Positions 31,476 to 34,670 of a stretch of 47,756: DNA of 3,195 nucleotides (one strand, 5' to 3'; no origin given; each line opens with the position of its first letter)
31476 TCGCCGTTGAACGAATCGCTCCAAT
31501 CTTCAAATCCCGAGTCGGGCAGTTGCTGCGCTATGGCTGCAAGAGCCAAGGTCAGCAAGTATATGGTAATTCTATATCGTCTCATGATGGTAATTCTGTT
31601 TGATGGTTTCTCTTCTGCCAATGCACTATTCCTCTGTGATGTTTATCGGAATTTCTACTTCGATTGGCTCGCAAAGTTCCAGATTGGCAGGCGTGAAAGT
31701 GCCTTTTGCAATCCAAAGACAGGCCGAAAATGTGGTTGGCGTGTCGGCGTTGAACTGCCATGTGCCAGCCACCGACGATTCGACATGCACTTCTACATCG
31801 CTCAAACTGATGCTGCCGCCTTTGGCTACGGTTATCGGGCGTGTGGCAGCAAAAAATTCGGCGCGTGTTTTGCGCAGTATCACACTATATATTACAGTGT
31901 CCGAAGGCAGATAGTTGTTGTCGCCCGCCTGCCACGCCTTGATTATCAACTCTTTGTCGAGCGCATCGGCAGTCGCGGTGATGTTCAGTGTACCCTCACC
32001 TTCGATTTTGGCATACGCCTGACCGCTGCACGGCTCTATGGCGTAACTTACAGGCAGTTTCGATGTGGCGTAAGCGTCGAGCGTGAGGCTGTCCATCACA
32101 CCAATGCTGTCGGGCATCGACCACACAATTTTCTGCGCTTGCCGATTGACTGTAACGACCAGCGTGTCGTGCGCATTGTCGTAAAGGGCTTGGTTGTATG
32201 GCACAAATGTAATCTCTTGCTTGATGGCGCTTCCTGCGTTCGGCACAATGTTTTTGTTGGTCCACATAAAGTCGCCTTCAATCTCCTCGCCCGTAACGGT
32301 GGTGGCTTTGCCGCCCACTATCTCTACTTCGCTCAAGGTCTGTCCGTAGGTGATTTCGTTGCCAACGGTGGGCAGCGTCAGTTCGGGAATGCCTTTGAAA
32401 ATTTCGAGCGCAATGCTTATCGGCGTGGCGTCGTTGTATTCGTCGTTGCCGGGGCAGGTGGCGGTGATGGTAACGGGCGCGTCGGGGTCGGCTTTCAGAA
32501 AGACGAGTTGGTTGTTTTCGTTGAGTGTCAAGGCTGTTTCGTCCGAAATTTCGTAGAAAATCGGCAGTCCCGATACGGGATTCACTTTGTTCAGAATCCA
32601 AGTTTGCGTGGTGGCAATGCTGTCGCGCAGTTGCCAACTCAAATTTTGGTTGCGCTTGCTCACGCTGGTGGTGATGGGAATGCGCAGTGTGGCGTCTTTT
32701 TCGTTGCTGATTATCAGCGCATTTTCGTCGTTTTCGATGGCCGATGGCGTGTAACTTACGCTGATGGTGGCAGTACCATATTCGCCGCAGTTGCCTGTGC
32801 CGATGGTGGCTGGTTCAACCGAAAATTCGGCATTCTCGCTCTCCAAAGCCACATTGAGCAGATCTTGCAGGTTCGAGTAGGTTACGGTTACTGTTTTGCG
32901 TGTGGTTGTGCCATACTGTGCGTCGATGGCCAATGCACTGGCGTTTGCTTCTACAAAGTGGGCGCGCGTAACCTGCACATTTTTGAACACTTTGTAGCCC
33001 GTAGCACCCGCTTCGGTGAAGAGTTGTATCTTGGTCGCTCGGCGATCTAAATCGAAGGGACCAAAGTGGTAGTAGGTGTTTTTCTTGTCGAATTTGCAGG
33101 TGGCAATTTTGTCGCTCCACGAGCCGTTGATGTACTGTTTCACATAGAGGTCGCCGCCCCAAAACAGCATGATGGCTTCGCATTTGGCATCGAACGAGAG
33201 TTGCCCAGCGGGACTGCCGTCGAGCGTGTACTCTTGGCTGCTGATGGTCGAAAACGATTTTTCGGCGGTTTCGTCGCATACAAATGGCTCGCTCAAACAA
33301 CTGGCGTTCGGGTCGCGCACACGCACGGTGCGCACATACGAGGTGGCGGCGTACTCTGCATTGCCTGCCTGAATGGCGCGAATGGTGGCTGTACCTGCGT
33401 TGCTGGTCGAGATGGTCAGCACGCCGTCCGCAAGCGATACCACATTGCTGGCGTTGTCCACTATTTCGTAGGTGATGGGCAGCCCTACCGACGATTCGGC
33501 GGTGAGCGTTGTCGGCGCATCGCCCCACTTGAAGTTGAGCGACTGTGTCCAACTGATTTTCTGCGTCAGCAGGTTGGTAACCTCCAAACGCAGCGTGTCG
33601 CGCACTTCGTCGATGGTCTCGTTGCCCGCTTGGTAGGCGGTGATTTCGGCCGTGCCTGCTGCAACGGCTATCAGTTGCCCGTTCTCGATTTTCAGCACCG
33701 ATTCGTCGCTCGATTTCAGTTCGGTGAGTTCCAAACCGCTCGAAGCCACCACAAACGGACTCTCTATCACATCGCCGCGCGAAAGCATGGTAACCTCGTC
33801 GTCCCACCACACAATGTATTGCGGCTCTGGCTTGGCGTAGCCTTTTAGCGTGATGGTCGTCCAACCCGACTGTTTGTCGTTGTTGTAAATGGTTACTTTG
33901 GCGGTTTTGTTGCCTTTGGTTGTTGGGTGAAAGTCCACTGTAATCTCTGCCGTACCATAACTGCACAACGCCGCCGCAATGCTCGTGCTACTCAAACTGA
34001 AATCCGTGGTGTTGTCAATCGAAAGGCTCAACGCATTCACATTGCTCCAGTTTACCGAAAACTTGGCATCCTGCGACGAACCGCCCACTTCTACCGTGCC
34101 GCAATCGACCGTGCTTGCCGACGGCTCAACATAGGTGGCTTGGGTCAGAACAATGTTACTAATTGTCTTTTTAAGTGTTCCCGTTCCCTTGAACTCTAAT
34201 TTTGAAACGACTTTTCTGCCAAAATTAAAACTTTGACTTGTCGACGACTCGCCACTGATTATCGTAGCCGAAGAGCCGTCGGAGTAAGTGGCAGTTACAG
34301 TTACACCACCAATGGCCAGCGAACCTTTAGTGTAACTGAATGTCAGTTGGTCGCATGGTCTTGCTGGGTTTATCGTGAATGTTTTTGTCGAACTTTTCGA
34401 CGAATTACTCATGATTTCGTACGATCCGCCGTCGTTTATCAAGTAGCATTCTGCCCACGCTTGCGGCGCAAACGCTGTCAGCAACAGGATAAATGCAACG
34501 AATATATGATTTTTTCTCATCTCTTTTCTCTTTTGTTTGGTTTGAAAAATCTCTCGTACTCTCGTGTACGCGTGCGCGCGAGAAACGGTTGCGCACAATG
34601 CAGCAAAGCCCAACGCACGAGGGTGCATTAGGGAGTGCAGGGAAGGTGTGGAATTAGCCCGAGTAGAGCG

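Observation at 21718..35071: A 13.4-kb promoter-to-terminator unit encoding only an orphan ORF and two huge repeat proteins: candidate uncharacterised T9SS surface system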

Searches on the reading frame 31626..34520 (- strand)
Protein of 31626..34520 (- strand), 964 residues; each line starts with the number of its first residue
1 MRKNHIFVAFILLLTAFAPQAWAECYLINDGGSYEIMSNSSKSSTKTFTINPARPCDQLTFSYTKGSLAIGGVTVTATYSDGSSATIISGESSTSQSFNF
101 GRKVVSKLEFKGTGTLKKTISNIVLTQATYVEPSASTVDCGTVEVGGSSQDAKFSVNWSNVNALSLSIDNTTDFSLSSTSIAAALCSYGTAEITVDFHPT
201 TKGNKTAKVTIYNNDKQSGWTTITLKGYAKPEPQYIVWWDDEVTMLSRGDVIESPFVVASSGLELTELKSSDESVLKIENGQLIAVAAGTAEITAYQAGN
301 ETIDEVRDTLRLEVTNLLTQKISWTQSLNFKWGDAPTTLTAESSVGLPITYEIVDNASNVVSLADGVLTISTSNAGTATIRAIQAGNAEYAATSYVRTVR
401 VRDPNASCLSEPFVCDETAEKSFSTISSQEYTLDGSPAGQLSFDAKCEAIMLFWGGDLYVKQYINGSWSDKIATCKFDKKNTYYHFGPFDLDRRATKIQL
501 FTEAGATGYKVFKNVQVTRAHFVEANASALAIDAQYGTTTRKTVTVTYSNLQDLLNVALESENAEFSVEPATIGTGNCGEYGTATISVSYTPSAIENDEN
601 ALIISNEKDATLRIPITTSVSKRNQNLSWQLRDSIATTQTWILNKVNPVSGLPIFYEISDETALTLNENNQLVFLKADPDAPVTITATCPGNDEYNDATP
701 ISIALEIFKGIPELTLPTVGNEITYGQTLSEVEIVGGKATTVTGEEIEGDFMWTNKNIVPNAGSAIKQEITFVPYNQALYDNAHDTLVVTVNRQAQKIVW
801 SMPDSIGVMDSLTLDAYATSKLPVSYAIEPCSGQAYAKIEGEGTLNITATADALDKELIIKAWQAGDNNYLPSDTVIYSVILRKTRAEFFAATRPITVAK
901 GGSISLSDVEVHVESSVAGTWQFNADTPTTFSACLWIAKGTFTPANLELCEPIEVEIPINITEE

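Call 9: search_protein_families(library=pfam, proteins=[window:31626-34520:-], max_evalue=0.01)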
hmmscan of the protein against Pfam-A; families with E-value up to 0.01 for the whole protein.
window:31626-34520:- (964 aa): 6 families
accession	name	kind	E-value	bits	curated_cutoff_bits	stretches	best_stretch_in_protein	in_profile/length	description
PF22073.2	Cep192_D4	-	2.3e-08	34.6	35.5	1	135-228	8-110/112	Cep192 domain 4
PF24507.1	Ig_CFAP65_4th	-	3e-05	24.8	27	0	171-228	22-75/76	CFAP65, fourth Ig-like domain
PF15780.11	ASH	-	9.3e-05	23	27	1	136-216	12-93/98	Abnormal spindle-like microcephaly-assoc'd, ASPM-SPD-2-Hydin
PF22544.2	HYDIN_VesB_CFA65-like_Ig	-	0.00028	21.5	25.5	1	135-227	7-99/100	HYDIN/CFA65/VesB-like, Ig-like domain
PF19765.4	DUF6252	-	0.005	17.5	27.2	1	834-942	18-120/124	Family of unknown function (DUF6252)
PF21461.3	HL_N-beta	-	0.0065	16.7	27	0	271-301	19-49/57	Hyaluronate lyase, N-terminal beta-sheet domain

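Call 10: search_protein_families(library=ncbifam, proteins=[window:31626-34520:-], max_evalue=0.01)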
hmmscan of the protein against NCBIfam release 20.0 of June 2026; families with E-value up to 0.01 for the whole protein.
window:31626-34520:- (964 aa): 1 family
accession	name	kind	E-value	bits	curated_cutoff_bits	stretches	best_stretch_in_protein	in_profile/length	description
NF012200.0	choice_anch_D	domain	1.6e-08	35.1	45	1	129-217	15-107/108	choice-of-anchor D domain-containing protein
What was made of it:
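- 31626..34520 (-): 964-aa secreted protein. Signal peptide is residues 1-23 (AWA|E), followed by about ten beta-sandwich domains: two copies of an unknown N-terminal sandwich followed by an ASH/choice-of-anchor-D-like Ig domain, then Big-like domains, then MBG-like domains. No C-terminal sorting domain. Pfam and NCBIfam matches are sub-threshold (calls 9, 10).
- On Choice-of-anchor D / ASH-type Ig (964-aa protein, residues 129-228): PF22073 scores 34.6 against 35.5 (calls 9, 10).
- Checked: No Big_2 or MBG model reaches E <= 0.01 on the 964-aa protein; only sub-threshold ASH/Cep192-type Ig and choice-of-anchor D matches appear (calls 9, 10). No catalytic, SusC/D or glycosyltransferase domain was found in the three genes (calls 9, 10).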

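Call 16: find_encoding_contigs(protein=window:31626-34520:-, flank=10000, max_places=6)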
Protein window:31626-34520:- (964 aa): no gene with exactly this product is on record in the collection.

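Call 17: find_homologous_proteins(query=window:31626-34520:-)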
Query window:31626-34520:- (964 aa): 147 proteins with E <= 0.001 among 8000 candidates; the best 120 are listed.
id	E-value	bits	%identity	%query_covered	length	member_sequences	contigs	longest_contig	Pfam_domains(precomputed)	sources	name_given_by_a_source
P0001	0.0e+0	2120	99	100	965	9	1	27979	PF22073.3,PF22544.3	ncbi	-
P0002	0.0e+0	1966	91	100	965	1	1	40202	PF22073.3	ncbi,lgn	-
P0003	0.0e+0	1955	91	100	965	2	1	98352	PF22073.3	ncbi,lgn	-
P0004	0.0e+0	1955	91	100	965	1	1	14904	PF22073.3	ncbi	-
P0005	0.0e+0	1796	85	100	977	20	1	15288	PF22073.3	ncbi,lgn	-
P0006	0.0e+0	1704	81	99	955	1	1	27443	-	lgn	-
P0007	0.0e+0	1605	77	100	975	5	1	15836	PF19765.5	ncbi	-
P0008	0.0e+0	1552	73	99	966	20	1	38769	-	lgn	-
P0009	0.0e+0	1508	73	100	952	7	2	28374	-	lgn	-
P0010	0.0e+0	1503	74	97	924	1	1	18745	-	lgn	-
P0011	0.0e+0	1418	68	98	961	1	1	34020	-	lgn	-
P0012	0.0e+0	1417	68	98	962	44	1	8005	-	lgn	-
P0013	0.0e+0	1417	68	98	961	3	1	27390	-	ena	-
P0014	0.0e+0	1415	67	98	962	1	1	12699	-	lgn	-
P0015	0.0e+0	1315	63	98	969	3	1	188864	-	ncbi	ncbi:MAG: hypothetical protein ACI392_08325 [Paludibacteraceae bacterium]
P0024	0.0e+0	1158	59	98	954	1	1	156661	-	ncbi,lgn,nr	ncbi:MAG: hypothetical protein PUE55_00295 [Bacteroidales bacterium]|nr:hypothetical protein [Bacter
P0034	0.0e+0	1067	50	99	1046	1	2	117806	-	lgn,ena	-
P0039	1.7e-271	921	49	99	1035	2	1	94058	-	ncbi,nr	ncbi:MAG: hypothetical protein PHI42_05340 [Paludibacteraceae bacterium]|nr:hypothetical protein [Pa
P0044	1.3e-124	435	34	86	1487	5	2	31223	PF21461.4,PF02368.25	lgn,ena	-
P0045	1.3e-122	429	34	96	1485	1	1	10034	PF21461.4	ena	-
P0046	2.2e-122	428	32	99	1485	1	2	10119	PF21461.4,PF02368.25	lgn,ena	-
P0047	5.6e-122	427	35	86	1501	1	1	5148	PF21461.4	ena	-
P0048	1.5e-121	425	35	84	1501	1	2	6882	PF21461.4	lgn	-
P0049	1.2e-120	422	35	84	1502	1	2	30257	PF21461.4,PF02368.25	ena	-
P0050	1.7e-119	418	34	83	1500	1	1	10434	PF21461.4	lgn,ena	-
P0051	1.1e-118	416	35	86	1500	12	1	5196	PF21461.4,PF02368.25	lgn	-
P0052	1.4e-118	415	32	87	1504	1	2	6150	PF21461.4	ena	-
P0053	2.8e-117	411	35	86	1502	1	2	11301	PF21461.4,PF02368.25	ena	-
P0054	3.6e-117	411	33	87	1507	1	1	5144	PF21461.4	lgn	-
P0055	3.6e-117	411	34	88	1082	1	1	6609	PF02368.25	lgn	-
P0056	1.0e-115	406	34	87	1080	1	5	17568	PF02368.25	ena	-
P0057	4.3e-115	404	34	87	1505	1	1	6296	PF21461.4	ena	-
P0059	5.0e-115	404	33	93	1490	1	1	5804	PF21461.4,PF02368.25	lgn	-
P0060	1.2e-113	399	33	87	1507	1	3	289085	PF21461.4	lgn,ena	-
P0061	1.3e-113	399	34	86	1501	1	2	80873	PF21461.4,PF02368.25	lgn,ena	-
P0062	1.3e-113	399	35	88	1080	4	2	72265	PF02368.25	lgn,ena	-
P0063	1.3e-113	399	34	88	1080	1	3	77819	PF02368.25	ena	-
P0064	1.4e-113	399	34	86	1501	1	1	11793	PF21461.4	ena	-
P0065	2.5e-113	398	34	86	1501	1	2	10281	PF21461.4,PF02368.25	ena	-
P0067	2.9e-113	398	34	89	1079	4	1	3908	PF02368.25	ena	-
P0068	8.2e-112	393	34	86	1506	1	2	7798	PF21461.4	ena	-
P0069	1.5e-111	392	34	82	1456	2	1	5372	PF21461.4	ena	-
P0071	1.0e-110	389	33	97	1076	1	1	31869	PF21461.4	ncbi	-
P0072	2.2e-110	388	35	85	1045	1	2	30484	PF02368.25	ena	-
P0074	1.9e-107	378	32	98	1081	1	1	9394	PF21461.4,PF02368.25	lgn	-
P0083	1.8e-100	355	32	97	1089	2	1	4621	PF21461.4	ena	-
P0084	3.8e-100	354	32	98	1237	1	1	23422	PF21461.4,PF02368.25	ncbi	-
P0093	7.6e-99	350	32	97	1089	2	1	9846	PF21461.4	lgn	-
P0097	1.4e-97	346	32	97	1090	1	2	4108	PF21461.4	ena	-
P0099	4.0e-96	341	32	97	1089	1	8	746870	PF21461.4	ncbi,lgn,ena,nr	ncbi:MAG: hypothetical protein IJX48_04415 [Paludibacteraceae bacterium]|nr:hypothetical protein [Pa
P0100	5.2e-94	334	32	88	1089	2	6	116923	PF21461.4,PF02368.25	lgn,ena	-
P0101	9.0e-94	333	32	88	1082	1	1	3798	PF02368.25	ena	-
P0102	3.9e-91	324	31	97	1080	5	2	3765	PF21461.4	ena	-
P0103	1.9e-88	316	30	97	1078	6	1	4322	PF02368.25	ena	-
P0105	2.2e-87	312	33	81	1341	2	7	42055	PF02368.25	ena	-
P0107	8.4e-86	307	33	78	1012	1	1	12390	PF02368.25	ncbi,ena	-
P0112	5.9e-73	264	28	89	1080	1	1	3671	PF21461.4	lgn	-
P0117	1.2e-68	250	29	94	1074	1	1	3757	PF02368.25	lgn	-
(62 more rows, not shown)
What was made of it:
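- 31626..34520 (-): Orthologues of 49-99% identity all come from Paludibacteraceae or Bacteroidales MAGs (call 17).
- On Big_2 (PF02368) in the 964-aa protein: Distant relatives carry precomputed PF02368 and PF21461 hits (call 17).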

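Call 19: find_encoding_contigs(protein=P0015, flank=10000, max_places=2)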
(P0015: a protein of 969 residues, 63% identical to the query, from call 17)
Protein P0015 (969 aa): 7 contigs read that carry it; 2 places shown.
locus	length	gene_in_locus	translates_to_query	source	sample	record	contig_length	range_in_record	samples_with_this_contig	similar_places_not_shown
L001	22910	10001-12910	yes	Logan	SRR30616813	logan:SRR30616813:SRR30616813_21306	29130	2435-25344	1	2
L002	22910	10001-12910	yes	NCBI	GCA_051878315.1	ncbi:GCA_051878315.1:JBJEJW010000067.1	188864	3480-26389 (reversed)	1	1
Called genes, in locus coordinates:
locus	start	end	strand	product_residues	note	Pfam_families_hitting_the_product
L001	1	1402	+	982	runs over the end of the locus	PF04231:Endonuclease_1, PF00932:LTD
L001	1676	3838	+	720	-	PF00009:GTP_EFTU, PF03144:GTP_EFTU_D2, PF22042:EF-G_D2, PF14492:EFG_III, PF03764:EFG_IV, PF00679:EFG_C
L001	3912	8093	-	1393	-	PF01520:Amidase_3, PF13620:CarboxypepD_reg (weak), PF17210:SdrD_B (weak), PF22904:NOMO1-like_2nd (faint), PF09479:Flg_new (weak)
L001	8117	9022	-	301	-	PF26549:Tricorn_N (faint)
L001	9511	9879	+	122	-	-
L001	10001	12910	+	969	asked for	-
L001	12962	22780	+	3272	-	PF12733:Cadherin-like (faint)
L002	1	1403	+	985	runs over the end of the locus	PF04231:Endonuclease_1, PF00932:LTD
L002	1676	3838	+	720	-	PF00009:GTP_EFTU, PF03144:GTP_EFTU_D2, PF22042:EF-G_D2, PF14492:EFG_III, PF03764:EFG_IV, PF00679:EFG_C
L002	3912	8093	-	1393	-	PF01520:Amidase_3, PF13620:CarboxypepD_reg (weak), PF17210:SdrD_B (weak), PF22904:NOMO1-like_2nd (faint), PF09479:Flg_new (weak)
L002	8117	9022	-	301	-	PF26549:Tricorn_N (faint)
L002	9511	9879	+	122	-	-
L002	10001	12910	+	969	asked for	-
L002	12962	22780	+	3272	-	PF12733:Cadherin-like (faint)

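Call 20: find_encoding_contigs(protein=P0024, flank=10000, max_places=2)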
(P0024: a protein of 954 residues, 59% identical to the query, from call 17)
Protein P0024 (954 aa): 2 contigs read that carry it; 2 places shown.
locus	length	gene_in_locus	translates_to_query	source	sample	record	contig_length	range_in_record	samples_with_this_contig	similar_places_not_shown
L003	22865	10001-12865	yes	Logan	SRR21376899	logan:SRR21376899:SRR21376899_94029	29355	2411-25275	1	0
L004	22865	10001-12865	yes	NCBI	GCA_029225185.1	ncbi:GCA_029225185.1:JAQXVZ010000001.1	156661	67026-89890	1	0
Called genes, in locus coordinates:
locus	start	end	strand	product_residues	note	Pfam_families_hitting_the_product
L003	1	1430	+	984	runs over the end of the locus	PF04231:Endonuclease_1, PF00932:LTD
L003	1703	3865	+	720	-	PF00009:GTP_EFTU, PF03144:GTP_EFTU_D2, PF22042:EF-G_D2, PF14492:EFG_III, PF03764:EFG_IV, PF00679:EFG_C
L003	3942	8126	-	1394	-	PF01520:Amidase_3, PF13620:CarboxypepD_reg, PF17210:SdrD_B (weak), PF17802:SpaA (faint), PF09479:Flg_new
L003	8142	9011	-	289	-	-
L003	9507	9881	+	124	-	-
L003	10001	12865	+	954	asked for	-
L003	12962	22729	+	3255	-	PF12733:Cadherin-like (faint)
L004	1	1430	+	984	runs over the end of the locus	PF04231:Endonuclease_1, PF00932:LTD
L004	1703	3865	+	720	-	PF00009:GTP_EFTU, PF03144:GTP_EFTU_D2, PF22042:EF-G_D2, PF14492:EFG_III, PF03764:EFG_IV, PF00679:EFG_C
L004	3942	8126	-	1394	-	PF01520:Amidase_3, PF13620:CarboxypepD_reg, PF17210:SdrD_B (weak), PF17802:SpaA (faint), PF09479:Flg_new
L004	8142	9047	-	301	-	-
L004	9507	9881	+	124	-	-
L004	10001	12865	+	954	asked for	-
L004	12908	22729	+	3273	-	PF12733:Cadherin-like (faint)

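Call 21: find_encoding_contigs(protein=P0034, flank=10000, max_places=1)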
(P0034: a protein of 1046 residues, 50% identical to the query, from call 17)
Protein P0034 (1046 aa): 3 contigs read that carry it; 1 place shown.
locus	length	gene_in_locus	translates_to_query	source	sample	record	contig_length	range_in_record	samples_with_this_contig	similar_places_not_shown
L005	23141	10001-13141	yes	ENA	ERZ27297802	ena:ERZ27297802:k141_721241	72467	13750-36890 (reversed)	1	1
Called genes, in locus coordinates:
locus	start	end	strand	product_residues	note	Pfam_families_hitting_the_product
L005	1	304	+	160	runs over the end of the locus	-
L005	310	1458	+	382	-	PF00278:Orn_DAP_Arg_deC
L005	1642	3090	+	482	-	PF01839:FG-GAP (faint), PF13517:FG-GAP_3, PF18962:Por_Secre_tail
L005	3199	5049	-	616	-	PF00270:DEAD, PF00271:Helicase_C, PF28538:Helicase_helical, PF03880:DbpA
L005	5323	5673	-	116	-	-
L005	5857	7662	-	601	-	PF02518:HATPase_c, PF13589:HATPase_c_3, PF01119:DNA_mis_repair, PF08676:MutL_C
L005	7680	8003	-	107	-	-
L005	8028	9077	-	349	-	PF00483:NTP_transferase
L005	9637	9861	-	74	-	-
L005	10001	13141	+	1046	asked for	-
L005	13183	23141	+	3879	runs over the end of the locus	PF12733:Cadherin-like (faint), PF27200:YjaZ (faint)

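Call 22: find_encoding_contigs(protein=P0039, flank=10000, max_places=1)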
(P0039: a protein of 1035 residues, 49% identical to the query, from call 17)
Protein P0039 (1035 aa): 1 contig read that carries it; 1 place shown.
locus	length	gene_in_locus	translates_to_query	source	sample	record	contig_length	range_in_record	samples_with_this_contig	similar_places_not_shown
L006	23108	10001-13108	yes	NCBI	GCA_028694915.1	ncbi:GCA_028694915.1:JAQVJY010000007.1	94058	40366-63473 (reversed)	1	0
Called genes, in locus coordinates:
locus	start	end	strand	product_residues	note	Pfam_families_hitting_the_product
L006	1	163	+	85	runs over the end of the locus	PF18962:Por_Secre_tail (weak)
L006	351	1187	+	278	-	-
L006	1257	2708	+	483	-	PF12450:vWF_A, PF00092:VWA, PF13519:VWA_2, PF13768:VWA_3, PF12034:YfbK_C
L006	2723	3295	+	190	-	-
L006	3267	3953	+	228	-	-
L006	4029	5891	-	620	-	PF00270:DEAD, PF00271:Helicase_C, PF28538:Helicase_helical, PF03880:DbpA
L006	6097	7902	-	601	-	PF02518:HATPase_c, PF13589:HATPase_c_3, PF01119:DNA_mis_repair, PF08676:MutL_C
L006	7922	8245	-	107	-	-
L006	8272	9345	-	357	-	PF00483:NTP_transferase, PF12804:NTP_transf_3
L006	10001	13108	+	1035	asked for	-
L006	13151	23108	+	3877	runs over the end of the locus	PF12733:Cadherin-like (faint), PF27200:YjaZ (faint)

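Call 23: find_encoding_contigs(protein=P0099, flank=10000, max_places=1)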
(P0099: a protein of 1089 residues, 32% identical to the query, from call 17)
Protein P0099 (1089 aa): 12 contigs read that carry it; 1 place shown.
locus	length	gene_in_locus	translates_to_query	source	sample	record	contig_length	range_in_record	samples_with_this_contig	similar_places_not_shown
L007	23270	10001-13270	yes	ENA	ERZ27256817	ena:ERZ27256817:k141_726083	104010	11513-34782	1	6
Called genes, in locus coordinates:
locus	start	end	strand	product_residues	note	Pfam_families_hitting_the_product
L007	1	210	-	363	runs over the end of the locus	PF07291:MauE, PF07681:DoxX (weak)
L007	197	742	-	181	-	PF07659:DUF1599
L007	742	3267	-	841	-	PF13734:Inhibitor_I69, PF01640:Peptidase_C10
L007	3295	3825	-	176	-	PF00156:Pribosyltran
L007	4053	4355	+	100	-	-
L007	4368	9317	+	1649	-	-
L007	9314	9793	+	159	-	-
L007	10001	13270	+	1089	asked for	PF21461:HL_N-beta (faint)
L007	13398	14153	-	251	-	PF13085:Fer2_3, PF00111:Fer2 (faint), PF13534:Fer4_17 (faint), PF13237:Fer4_10 (weak), PF12838:Fer4_7, PF13183:Fer4_8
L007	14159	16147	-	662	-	PF00890:FAD_binding_2, PF01266:DAO (weak), PF02910:Succ_DH_flav_C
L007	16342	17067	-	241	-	-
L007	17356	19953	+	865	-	-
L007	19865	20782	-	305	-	PF00535:Glycos_transf_2, PF10111:Glyco_tranf_2_2 (weak), PF13641:Glyco_tranf_2_3, PF13632:Glyco_trans_2_3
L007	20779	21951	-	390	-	PF00534:Glycos_transf_1, PF13692:Glyco_trans_1_4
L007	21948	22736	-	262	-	PF04991:LicD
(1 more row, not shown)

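Call 24: find_encoding_contigs(protein=P0060, flank=10000, max_places=1)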
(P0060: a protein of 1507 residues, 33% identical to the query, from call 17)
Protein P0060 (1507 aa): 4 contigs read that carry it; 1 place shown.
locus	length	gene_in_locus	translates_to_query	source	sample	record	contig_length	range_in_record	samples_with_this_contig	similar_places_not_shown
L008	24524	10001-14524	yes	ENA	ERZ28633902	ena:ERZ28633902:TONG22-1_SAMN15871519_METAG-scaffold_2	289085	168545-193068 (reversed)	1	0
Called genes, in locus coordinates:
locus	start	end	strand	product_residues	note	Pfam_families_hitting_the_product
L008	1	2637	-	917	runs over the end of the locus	PF13734:Inhibitor_I69, PF01640:Peptidase_C10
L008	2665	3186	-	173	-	PF00132:Hexapep, PF25084:LbH_EIF2B (faint), PF25087:GMPPB_C (faint), PF14602:Hexapep_2 (faint), PF21711:DCTN5 (weak), PF00132:Hexapep (weak)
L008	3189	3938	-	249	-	PF00121:TIM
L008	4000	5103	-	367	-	PF07291:MauE, PF07681:DoxX (weak)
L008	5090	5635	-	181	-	PF07659:DUF1599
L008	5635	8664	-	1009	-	PF13734:Inhibitor_I69, PF01640:Peptidase_C10, PF18962:Por_Secre_tail (faint)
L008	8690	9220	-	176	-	PF00156:Pribosyltran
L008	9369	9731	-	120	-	-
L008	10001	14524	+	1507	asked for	PF21461:HL_N-beta (faint)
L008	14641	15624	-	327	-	PF00365:PFK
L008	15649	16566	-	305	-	PF02401:LYTB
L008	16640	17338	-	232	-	PF02224:Cytidylate_kin, PF13189:Cytidylate_kin2 (weak), PF13238:AAA_18 (weak), PF01202:SKI (faint), PF13207:AAA_17 (faint)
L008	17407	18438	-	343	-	-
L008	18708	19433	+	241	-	-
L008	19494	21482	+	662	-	PF00890:FAD_binding_2, PF01266:DAO (weak), PF02910:Succ_DH_flav_C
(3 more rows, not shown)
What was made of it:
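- Mid-like proteins occur alone elsewhere (calls 23, 24).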
